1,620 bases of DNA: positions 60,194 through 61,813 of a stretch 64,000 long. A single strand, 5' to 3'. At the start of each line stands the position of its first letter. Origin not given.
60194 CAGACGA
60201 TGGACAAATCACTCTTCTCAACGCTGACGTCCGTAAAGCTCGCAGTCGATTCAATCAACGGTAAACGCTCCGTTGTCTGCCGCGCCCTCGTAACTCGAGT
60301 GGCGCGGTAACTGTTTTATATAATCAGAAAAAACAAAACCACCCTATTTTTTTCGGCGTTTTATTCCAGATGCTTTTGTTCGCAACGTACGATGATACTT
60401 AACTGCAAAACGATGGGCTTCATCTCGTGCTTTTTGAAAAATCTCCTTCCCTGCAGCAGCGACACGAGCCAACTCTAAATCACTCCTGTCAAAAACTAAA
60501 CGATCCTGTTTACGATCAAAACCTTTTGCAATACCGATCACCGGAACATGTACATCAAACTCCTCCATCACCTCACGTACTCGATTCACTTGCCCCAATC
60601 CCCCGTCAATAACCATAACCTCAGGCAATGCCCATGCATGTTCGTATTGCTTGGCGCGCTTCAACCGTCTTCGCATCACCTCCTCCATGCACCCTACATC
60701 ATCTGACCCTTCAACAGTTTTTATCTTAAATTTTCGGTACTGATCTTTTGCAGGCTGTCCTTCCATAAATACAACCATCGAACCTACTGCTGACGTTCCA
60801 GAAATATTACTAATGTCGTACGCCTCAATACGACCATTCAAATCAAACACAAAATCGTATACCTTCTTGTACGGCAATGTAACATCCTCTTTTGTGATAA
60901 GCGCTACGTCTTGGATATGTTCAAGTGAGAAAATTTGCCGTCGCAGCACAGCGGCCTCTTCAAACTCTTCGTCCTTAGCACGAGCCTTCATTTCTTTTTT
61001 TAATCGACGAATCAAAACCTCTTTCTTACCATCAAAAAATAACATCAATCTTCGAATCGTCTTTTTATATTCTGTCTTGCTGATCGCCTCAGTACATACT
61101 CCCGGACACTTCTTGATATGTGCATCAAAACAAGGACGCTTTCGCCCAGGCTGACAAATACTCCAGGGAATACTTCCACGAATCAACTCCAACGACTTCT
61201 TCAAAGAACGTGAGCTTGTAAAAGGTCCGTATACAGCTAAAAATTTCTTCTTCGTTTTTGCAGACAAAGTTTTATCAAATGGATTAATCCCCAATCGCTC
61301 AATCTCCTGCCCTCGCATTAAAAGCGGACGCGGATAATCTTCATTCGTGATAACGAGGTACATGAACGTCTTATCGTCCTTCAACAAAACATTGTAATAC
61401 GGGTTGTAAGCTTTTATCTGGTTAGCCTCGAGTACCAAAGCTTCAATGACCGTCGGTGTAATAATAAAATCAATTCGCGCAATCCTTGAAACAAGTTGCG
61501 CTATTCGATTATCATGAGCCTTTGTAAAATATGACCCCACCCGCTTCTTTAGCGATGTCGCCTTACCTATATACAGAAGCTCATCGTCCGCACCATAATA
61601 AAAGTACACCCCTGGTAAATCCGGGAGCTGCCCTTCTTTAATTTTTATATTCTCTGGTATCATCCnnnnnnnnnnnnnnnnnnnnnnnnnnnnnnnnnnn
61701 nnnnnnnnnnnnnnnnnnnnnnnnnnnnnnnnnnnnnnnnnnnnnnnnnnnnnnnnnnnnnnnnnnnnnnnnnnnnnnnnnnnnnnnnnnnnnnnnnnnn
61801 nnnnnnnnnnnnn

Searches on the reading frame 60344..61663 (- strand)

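Call 106: search_protein_families(library=pfam, proteins=[window:60344-61663:-], max_evalue=0.00001)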
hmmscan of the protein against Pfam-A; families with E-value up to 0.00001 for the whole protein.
window:60344-61663:- (439 aa): 3 families
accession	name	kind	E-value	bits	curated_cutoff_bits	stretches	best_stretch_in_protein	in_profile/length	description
PF08459.17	UvrC_RNaseH_dom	-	4.5e-44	150.5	22.3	1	277-421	11-159/159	UvrC RNAse H endonuclease domain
PF01541.30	GIY-YIG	-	1.3e-06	29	22.6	1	18-91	3-78/78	GIY-YIG catalytic domain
PF02151.25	UVR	-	1.6e-06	28.1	21.5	1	216-249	2-35/36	UvrB/uvrC motif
